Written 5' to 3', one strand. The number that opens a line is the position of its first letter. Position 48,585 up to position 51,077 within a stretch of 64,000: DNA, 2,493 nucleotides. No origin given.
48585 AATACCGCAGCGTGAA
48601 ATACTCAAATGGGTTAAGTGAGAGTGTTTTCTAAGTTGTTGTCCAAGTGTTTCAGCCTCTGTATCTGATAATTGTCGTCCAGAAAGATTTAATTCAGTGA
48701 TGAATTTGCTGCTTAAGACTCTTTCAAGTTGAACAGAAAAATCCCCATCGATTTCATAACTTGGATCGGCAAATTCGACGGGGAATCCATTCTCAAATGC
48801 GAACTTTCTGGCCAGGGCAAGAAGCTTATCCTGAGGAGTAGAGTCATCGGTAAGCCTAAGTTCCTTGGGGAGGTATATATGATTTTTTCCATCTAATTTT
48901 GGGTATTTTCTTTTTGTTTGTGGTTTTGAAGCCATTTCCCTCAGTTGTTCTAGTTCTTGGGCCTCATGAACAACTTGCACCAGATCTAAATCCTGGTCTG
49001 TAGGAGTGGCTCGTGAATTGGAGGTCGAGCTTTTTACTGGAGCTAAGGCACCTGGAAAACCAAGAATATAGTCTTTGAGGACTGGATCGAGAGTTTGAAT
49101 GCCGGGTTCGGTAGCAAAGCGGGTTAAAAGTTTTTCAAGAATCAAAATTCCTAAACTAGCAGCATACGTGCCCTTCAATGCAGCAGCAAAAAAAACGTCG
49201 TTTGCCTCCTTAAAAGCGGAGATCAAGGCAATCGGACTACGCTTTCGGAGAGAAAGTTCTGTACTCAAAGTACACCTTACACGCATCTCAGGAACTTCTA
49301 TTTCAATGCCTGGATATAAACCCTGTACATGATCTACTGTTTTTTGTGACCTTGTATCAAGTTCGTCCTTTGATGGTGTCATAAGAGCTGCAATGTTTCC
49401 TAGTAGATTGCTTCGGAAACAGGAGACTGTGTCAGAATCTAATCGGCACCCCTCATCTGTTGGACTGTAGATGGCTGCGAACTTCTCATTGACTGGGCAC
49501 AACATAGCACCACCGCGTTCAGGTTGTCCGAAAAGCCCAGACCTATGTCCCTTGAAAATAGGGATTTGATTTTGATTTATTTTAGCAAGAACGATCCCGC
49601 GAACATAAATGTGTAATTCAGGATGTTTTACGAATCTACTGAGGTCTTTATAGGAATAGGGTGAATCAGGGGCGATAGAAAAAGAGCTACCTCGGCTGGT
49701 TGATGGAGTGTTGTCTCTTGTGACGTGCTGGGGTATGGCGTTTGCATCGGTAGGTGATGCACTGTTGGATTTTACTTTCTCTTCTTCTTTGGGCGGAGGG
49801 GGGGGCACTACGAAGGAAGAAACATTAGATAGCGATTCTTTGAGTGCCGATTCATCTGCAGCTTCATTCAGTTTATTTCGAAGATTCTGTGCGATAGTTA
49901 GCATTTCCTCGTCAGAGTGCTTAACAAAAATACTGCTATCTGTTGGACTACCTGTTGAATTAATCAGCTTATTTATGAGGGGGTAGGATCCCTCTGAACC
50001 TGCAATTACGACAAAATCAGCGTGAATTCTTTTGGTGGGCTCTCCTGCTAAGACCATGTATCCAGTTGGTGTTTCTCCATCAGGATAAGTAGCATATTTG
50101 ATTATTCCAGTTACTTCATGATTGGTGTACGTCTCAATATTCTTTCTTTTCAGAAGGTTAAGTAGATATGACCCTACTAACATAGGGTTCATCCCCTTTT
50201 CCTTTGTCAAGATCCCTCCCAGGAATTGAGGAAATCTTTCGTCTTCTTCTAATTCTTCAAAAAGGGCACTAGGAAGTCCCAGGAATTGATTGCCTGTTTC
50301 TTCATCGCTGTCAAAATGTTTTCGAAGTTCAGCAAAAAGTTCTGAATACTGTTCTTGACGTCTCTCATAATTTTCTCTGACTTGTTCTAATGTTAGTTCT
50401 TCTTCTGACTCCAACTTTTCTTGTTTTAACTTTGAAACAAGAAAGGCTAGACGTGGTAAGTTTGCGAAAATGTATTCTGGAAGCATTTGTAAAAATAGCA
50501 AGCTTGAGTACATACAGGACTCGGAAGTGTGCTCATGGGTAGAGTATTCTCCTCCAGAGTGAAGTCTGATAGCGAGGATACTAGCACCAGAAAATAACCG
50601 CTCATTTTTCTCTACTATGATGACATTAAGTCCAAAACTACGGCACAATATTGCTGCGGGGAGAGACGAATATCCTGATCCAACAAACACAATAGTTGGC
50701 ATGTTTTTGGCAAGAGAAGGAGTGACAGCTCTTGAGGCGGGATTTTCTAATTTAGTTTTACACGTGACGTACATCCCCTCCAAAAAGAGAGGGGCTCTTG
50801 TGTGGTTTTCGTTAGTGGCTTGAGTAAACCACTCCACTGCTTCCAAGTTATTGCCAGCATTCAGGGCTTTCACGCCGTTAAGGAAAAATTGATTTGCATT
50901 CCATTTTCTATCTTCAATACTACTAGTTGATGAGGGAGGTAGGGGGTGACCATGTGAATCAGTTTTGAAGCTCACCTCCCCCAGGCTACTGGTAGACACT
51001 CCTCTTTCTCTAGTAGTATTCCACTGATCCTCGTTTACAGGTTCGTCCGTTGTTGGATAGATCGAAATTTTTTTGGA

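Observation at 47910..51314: Giant secreted Sel1 / FAD-Rossmann / RNI-type LRR fusion protein - candidate eukaryote-like effector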

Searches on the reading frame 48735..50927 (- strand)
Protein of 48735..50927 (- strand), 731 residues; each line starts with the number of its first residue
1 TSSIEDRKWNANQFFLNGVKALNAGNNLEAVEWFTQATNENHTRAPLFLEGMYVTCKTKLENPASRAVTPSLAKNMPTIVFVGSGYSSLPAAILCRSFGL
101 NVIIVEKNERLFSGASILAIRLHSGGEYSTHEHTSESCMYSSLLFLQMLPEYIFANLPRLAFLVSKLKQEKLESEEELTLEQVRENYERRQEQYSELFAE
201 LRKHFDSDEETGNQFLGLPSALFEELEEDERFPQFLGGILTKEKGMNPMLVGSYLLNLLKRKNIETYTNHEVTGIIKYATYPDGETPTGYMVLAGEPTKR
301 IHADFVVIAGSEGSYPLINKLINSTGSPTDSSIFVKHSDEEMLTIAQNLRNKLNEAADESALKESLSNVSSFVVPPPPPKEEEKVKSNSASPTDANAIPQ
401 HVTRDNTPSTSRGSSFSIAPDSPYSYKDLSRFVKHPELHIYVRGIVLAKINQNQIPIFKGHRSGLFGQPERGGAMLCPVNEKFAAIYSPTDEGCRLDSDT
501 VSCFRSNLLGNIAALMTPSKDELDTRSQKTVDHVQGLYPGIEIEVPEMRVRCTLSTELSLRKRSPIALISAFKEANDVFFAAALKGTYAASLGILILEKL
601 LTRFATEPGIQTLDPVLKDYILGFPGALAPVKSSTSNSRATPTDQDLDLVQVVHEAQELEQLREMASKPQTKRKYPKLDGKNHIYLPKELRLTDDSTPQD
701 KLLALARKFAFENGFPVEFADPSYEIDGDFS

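Call 31: search_protein_representatives(protein=window:48735-50927:-)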
Query: 731 residues. Proteins with E-value up to 0.001 (for the whole library): 109; up to 1e-10: 66; up to 1e-30: 2. The best 109 are listed.
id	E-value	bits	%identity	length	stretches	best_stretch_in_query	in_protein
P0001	0.0e+00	1642.7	100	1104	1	1-731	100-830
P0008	1.3e-33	133.1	36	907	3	78-277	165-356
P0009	5.1e-28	114.5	30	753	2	80-274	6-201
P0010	7.8e-27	110.6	35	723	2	77-272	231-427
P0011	2.3e-26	109.0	36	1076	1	55-326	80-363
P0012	6.2e-26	107.6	28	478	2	79-337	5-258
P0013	1.6e-25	106.2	33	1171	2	79-312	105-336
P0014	4.6e-23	98.2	30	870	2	75-275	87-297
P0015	6.8e-23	97.6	39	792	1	77-274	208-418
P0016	7.9e-23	97.4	32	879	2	77-275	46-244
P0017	1.6e-22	96.4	31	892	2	73-275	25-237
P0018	2.2e-22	95.9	32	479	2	73-275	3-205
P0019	6.5e-22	94.4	33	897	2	79-273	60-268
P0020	9.2e-22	93.8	33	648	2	78-285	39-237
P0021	2.0e-20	89.4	35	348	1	78-277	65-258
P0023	6.4e-20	87.7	34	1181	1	100-326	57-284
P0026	2.0e-19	86.1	29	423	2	77-312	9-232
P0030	6.2e-19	84.5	28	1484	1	30-324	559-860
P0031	7.9e-18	80.8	34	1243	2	80-290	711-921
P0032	1.8e-17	79.7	30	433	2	76-277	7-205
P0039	1.2e-15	73.7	26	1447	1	5-312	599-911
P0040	1.7e-15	73.1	31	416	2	103-312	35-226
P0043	1.9e-14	69.7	28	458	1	73-277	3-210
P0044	1.9e-14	69.7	29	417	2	77-323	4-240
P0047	3.9e-14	68.6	27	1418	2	105-310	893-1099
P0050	5.1e-14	68.3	35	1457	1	73-309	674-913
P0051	5.7e-14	68.1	31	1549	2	72-275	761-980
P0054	2.3e-13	66.1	29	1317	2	16-268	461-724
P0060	3.1e-12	62.4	31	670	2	185-277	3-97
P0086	6.5e-08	48.1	31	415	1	102-324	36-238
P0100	5.0e-06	41.8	38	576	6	26-54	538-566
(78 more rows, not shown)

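Call 33: search_protein_families(library=pfam, proteins=[P0008, P0009, P0010, P0011, P0013, P0014, P0015, P0016, P0017, P0019], max_evalue=0.001)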
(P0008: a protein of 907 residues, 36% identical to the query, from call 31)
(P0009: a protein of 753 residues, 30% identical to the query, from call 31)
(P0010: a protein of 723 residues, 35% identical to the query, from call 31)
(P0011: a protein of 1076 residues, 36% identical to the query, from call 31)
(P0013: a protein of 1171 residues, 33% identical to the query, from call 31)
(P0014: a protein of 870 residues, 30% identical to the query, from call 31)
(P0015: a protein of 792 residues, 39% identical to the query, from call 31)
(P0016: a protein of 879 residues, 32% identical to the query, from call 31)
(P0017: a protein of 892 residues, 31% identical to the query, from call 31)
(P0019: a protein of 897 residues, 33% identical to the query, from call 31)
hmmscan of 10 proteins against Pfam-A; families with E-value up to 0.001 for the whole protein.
P0008 (907 aa): 2 families
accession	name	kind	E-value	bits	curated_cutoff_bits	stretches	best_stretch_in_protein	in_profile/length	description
PF01266.30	DAO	-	5.3e-09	36.5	27.9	1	170-379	6-202/353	FAD dependent oxidoreductase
PF13516.12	LRR_6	-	6.3e-09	35.7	23.4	0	803-822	1-20/24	Leucine Rich repeat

P0009 (753 aa): 2 families
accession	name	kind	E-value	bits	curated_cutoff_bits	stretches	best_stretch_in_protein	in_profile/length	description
PF01266.30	DAO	-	9.1e-07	29.1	27.9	1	5-238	2-209/353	FAD dependent oxidoreductase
PF03306.18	AAL_decarboxy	-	6.4e-05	22.8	25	1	539-670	1-123/219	Alpha-acetolactate decarboxylase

P0010 (723 aa): 1 family
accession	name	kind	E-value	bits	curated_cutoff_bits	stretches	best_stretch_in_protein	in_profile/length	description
PF01266.30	DAO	-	4.2e-06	27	27.9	1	232-464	1-205/353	FAD dependent oxidoreductase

P0011 (1076 aa): 1 family
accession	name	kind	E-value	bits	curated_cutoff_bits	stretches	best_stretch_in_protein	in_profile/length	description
PF01266.30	DAO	-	3.2e-06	27.4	27.9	1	105-346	2-202/353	FAD dependent oxidoreductase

P0013 (1171 aa): 4 families
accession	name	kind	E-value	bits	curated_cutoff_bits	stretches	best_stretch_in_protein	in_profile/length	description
PF13516.12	LRR_6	-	7.1e-15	54.3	23.4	0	889-911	1-23/24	Leucine Rich repeat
PF12799.13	LRR_4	-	2.7e-10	40.6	27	1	1063-1100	1-37/44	Leucine Rich repeats (2 copies)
PF00560.39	LRR_1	-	6e-08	31.8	20.6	0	1088-1101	1-14/23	Leucine Rich Repeat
PF01266.30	DAO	-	3.3e-07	30.6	27.9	1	104-335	1-205/353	FAD dependent oxidoreductase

P0014 (870 aa): 2 families
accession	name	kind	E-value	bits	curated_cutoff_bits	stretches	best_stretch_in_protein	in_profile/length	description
PF01266.30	DAO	-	2.3e-10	41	27.9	1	90-329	1-202/353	FAD dependent oxidoreductase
PF07992.20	Pyr_redox_2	-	5.7e-06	26.4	26.1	0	83-130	142-178/291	Pyridine nucleotide-disulphide oxidoreductase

P0015 (792 aa): 2 families
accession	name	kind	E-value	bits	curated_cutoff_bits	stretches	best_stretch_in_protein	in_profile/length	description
PF01266.30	DAO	-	1.4e-07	31.9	27.9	1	210-480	2-227/353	FAD dependent oxidoreductase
PF07992.20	Pyr_redox_2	-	0.00028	20.8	26.1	0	397-452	187-236/291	Pyridine nucleotide-disulphide oxidoreductase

P0016 (879 aa): 1 family
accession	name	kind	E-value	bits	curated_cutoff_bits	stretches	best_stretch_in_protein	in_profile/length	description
PF01266.30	DAO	-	3.6e-10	40.3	27.9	1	49-271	3-202/353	FAD dependent oxidoreductase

P0017 (892 aa): 1 family
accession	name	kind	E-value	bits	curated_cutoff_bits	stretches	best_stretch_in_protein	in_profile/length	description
PF01266.30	DAO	-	2.7e-08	34.2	27.9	1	30-268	1-202/353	FAD dependent oxidoreductase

P0019 (897 aa): 1 family
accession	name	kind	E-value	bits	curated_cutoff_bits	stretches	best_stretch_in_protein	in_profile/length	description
PF01266.30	DAO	-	0.00032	20.8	27.9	1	59-301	1-203/353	FAD dependent oxidoreductase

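Call 35: list_cluster_members(proteins=[P0008, P0009, P0010, P0011, P0013, P0014, P0015, P0016, P0017, P0023])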
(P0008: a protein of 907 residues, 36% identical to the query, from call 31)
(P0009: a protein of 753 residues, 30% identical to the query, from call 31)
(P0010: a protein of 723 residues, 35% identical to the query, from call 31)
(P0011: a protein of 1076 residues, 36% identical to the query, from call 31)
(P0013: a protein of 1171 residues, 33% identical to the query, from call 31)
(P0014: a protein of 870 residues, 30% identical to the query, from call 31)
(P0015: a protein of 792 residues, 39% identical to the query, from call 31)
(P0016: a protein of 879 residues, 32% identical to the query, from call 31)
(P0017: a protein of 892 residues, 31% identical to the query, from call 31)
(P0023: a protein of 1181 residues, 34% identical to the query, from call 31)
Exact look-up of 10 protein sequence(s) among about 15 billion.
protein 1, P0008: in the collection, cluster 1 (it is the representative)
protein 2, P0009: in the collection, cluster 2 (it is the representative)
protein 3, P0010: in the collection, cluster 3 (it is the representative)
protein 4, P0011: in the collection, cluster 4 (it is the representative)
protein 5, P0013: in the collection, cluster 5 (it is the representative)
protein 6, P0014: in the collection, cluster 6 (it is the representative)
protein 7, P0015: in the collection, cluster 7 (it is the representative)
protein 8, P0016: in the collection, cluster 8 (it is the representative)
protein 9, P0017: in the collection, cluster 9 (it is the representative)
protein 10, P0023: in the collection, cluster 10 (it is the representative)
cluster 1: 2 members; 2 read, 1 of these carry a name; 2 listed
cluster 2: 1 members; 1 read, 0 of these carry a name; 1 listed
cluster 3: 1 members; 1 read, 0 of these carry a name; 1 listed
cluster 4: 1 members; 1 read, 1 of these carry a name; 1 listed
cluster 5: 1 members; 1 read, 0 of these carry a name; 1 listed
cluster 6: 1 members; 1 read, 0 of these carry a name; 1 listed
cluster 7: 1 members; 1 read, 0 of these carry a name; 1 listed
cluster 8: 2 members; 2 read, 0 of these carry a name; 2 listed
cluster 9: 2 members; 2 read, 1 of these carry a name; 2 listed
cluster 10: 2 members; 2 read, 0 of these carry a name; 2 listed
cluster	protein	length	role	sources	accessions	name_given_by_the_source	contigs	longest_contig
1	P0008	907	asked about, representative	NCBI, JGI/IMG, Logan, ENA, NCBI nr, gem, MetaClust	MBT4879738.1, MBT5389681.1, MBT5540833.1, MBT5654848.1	MAG: FAD-dependent oxidoreductase [Alphaproteobacteria bacterium] | hypothetical protein | FAD-dependent oxidoreductase [Alphaproteobacteria bacterium]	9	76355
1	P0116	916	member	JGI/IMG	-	-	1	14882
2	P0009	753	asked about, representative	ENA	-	-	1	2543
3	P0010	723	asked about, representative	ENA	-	-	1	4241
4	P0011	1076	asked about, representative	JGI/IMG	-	hypothetical protein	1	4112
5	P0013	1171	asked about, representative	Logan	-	-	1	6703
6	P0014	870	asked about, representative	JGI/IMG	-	-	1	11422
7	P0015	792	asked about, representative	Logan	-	-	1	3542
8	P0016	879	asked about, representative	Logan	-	-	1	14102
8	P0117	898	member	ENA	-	-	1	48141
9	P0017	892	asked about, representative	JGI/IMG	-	hypothetical protein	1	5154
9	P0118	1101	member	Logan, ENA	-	-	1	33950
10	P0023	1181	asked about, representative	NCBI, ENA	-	-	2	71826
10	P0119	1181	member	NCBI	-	-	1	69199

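Call 39: search_solved_structures(query=A1, max_evalue=1, show_alignments=1)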
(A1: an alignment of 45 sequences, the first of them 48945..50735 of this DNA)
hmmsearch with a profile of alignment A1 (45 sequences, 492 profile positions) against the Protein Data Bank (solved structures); distinct sequences matched with E-value up to 1: 701 (the best 60 are shown).
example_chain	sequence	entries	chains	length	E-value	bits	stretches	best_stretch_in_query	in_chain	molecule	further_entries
4x9m_A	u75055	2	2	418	2e-16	63.3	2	160-291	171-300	L-alpha-glycerophosphate oxidase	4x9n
6kod_A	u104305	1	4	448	8.2e-10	41.5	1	7-49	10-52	Pyridine nucleotide-disulphide oxidoreductase dimerisation region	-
6kgy_A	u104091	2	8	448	8.7e-09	38.1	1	7-47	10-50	Pyridine nucleotide-disulphide oxidoreductase dimerisation region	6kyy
3ef6_A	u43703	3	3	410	9.4e-09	38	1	8-43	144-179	Toluene 1,2-dioxygenase system ferredoxin--NAD(+) reductase | TodA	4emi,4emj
1ebd_A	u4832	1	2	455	1.1e-08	37.7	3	177-236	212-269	DIHYDROLIPOAMIDE DEHYDROGENASE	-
4pab_A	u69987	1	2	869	1.4e-08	37.4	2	6-49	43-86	Dimethylglycine dehydrogenase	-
3l8k_A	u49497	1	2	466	2.8e-08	36.4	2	182-236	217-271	Dihydrolipoyl dehydrogenase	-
5l46_A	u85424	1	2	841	4.9e-08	35.6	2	6-49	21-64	Dimethylglycine dehydrogenase, mitochondrial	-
4j33_A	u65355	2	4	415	5.7e-08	35.4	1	7-40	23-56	Kynurenine 3-monooxygenase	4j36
4j2w_A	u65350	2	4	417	5.7e-08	35.4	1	7-40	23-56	Kynurenine 3-monooxygenase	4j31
5x6r_A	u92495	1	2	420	5.7e-08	35.4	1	7-40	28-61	Kynurenine 3-monooxygenase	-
4j34_A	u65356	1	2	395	5.9e-08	35.3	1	7-40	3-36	Kynurenine 3-monooxygenase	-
1dxl_A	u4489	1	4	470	8.3e-08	34.8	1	6-40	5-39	DIHYDROLIPOAMIDE DEHYDROGENASE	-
3cty_A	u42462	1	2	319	9e-08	34.7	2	6-38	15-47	Thioredoxin reductase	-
5fjm_A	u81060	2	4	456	1.9e-07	33.6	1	7-40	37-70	L-AMINO ACID DEAMINASE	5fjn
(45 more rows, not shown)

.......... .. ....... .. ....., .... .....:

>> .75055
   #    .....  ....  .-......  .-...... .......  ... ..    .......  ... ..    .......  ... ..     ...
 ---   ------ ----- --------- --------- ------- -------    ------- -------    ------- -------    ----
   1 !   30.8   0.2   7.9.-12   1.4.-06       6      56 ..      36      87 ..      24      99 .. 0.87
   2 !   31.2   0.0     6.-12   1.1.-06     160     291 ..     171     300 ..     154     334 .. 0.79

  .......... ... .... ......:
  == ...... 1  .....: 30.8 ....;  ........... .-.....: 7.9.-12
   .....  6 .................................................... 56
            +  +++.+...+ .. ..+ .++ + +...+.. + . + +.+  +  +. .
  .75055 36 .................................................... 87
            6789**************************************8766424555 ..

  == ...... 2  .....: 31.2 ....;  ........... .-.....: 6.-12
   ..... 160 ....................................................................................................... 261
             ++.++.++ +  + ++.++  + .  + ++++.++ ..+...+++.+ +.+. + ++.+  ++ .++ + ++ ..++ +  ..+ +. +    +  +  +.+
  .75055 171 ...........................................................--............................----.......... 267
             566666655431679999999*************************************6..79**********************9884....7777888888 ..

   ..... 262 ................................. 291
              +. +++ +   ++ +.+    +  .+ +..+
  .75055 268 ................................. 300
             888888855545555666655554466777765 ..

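Call 40: search_protein_families(library=ncbifam, proteins=[P0026, P0032, P0040, P0044, P0012, P0018, P0043, P0086], max_evalue=0.01)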
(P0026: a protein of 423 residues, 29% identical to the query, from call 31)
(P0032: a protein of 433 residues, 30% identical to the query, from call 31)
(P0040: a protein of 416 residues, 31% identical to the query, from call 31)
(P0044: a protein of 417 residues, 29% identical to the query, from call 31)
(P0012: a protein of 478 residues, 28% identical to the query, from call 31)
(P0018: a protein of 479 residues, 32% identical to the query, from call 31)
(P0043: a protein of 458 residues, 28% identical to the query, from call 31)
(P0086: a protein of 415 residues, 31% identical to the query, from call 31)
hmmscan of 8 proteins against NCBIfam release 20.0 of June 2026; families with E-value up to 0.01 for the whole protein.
P0026 (423 aa): 4 families
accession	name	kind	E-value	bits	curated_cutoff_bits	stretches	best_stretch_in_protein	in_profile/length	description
TIGR03197.1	MnmC_Cterm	equivalog_domain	1.2e-07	31.2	174.2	1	10-239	1-209/400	FAD-dependent 5-carboxymethylaminomethyl-2-thiouridine(34) oxidoreductase MnmC1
NF008845.0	PRK11883.1-5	equivalog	0.00013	20.4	560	1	10-47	6-43/468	protoporphyrinogen oxidase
NF005560.0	PRK07233.1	equivalog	0.0027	16.6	252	0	10-29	2-21/435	hypothetical protein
TIGR00562.1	proto_IX_ox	equivalog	0.0089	14.7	97.85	0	10-47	4-37/470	protoporphyrinogen oxidase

P0032 (433 aa): 6 families
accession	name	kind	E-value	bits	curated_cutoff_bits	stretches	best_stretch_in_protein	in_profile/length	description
NF002481.1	PRK01747.1-2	equivalog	0.00011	21.1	600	0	4-57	235-280/611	bifunctional tRNA (5-methylaminomethyl-2-thiouridine)(34)-methyltransferase MnmC2/FAD-dependent 5-carboxymethylaminomethyl-2-thiouridine(34)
NF033460.1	glycerol3P_ox_II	equivalog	0.0017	17.6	460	0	7-119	1-106/361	type 2 glycerol-3-phosphate oxidase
NF003604.0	PRK05257.1-3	subfamily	0.0026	16.1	737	0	1-58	1-52/500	malate:quinone oxidoreductase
TIGR03169.1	Nterm_to_SelD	hypoth_equivalog_domain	0.004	16.5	310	1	5-58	143-194/365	pyridine nucleotide-disulfide oxidoreductase family protein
NF009074.0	PRK12409.1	equivalog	0.0044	16.2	494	0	151-236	171-257/410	D-amino acid dehydrogenase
NF005313.0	PRK06847.1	subfamily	0.0069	15.4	372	0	5-28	2-25/375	hypothetical protein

P0040 (416 aa): 0 families

P0044 (417 aa): 5 families
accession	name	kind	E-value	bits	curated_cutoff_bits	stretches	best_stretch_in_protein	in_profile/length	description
NF004356.0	PRK05732.1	equivalog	4.4e-06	25.8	384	1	172-310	110-250/395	2-octaprenyl-6-methoxyphenyl hydroxylase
NF008845.0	PRK11883.1-5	equivalog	2.4e-05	22.8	560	0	2-44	3-44/468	protoporphyrinogen oxidase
NF033460.1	glycerol3P_ox_II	equivalog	0.00032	20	460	1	6-227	4-204/361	type 2 glycerol-3-phosphate oxidase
NF009081.0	PRK12416.1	equivalog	0.00032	19.8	702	0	4-48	2-43/466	protoporphyrinogen oxidase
TIGR01984.1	UbiH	equivalog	0.00065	18.6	392.2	0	171-256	102-186/382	2-octaprenyl-6-methoxyphenyl hydroxylase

P0012 (478 aa): 1 family
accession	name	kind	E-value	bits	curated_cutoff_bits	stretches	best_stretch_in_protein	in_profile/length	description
NF033460.1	glycerol3P_ox_II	equivalog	9.5e-10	38.2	460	2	4-108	3-102/361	type 2 glycerol-3-phosphate oxidase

P0018 (479 aa): 61 families (the best 25 are shown)
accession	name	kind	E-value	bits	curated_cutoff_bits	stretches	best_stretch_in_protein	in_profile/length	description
NF045599.1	bili_reduct_long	exception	1.8e-08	33.1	750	1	3-49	378-423/641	bilirubin reductase, long form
TIGR00275.1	TIGR00275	subfamily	2.4e-08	33.2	183.8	1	10-43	2-35/401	aminoacetone oxidase family FAD-binding enzyme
TIGR03197.1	MnmC_Cterm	equivalog_domain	6.4e-08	32.1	174.2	1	9-47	2-40/400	FAD-dependent 5-carboxymethylaminomethyl-2-thiouridine(34) oxidoreductase MnmC1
TIGR03467.1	HpnE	equivalog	1.8e-07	30.9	283.05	1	10-40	2-32/430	hydroxysqualene dehydroxylase HpnE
NF002480.1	PRK01747.1-1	equivalog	1.8e-07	30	540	1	6-46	248-288/645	bifunctional tRNA (5-methylaminomethyl-2-thiouridine)(34)-methyltransferase MnmC2/FAD-dependent 5-carboxymethylaminomethyl-2-thiouridine(34)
TIGR02352.1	thiamin_ThiO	equivalog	3.1e-07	29.8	250.8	1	9-49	1-40/351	glycine oxidase ThiO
NF005560.0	PRK07233.1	equivalog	3.1e-07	29.6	252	1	8-41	2-35/435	hypothetical protein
NF049967.1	QhpG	equivalog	8.9e-07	28.2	240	1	9-40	1-32/423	flavin-dependent monooxygenase QhpG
TIGR03997.1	mycofact_OYE_2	equivalog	1.9e-06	26.6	793.15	1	7-52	380-424/645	mycofactocin system FadH/OYE family oxidoreductase 2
NF005566.0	PRK07236.1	subfamily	1.7e-05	23.9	333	1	4-44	4-44/386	hypothetical protein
TIGR02032.1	GG-red-SF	subfamily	2.2e-05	24.3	158.8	1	11-39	5-33/297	geranylgeranyl reductase family protein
NF003739.0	PRK05335.1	equivalog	2.2e-05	23.4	262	1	6-40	3-37/441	methylenetetrahydrofolate--tRNA-(uracil(54)-C(5))-methyltransferase (FADH(2)-oxidizing) TrmFO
NF006130.0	PRK08274.1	equivalog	3.1e-05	23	369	1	8-44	7-43/467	FAD-dependent tricarballylate dehydrogenase TcuA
NF053548.1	violacein_VioC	equivalog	3.6e-05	23.1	760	1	9-46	4-41/429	NADP-dependent violacein biosynthesis oxygenase VioC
TIGR03364.1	HpnW_proposed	hypoth_equivalog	7e-05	22.1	285.1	1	8-46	2-39/365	TIGR03364 family FAD-dependent oxidoreductase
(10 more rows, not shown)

P0043 (458 aa): 9 families
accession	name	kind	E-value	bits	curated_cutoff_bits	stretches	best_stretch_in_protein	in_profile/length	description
NF005313.0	PRK06847.1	subfamily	4.7e-05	22.5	372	0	7-35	5-33/375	hypothetical protein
TIGR03364.1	HpnW_proposed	hypoth_equivalog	0.00037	19.7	285.1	1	9-42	3-35/365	TIGR03364 family FAD-dependent oxidoreductase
TIGR01813.1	flavo_cyto_c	subfamily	0.00044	19.1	285.45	1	9-41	2-34/444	flavocytochrome c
NF006130.0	PRK08274.1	equivalog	0.003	16.4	369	1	9-42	8-40/467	FAD-dependent tricarballylate dehydrogenase TcuA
NF004789.0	PRK06134.1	subfamily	0.0038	15.8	747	1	8-40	14-45/581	FAD-dependent oxidoreductase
TIGR02032.1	GG-red-SF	subfamily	0.0059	16.3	158.8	0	9-42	3-35/297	geranylgeranyl reductase family protein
NF002481.1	PRK01747.1-2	equivalog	0.0076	15.1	600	1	5-40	237-271/611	bifunctional tRNA (5-methylaminomethyl-2-thiouridine)(34)-methyltransferase MnmC2/FAD-dependent 5-carboxymethylaminomethyl-2-thiouridine(34)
NF005720.0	PRK07538.1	subfamily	0.0078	15.2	400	0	7-39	3-34/418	hypothetical protein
NF053677.1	Desat2ChcC2Cyan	equivalog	0.0079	14.6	900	0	9-47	3-39/558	4-oxocyclohex-2-ene-1-carboxylate 5-dehydrogenase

P0086 (415 aa): 1 family
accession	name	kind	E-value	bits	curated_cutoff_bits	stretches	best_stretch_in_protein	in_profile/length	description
NF006021.0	PRK08163.1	equivalog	0.003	16.6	459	0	3-54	5-50/398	3-hydroxybenzoate 6-monooxygenase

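Call 41: find_homologous_proteins(query=A1, max_evalue=0.00001)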
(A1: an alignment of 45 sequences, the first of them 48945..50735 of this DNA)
Query A1 (45 sequences) (597 aa, profile of the alignment): 1 proteins with E <= 0.00001 among 8000 candidates.
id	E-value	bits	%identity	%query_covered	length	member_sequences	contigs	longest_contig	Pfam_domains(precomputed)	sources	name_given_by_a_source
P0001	2.1e-101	358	100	100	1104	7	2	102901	PF01266.31,PF27087.1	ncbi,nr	ncbi:MAG: hypothetical protein HON43_03000 [Alphaproteobacteria bacterium]|nr:hypothetical protein [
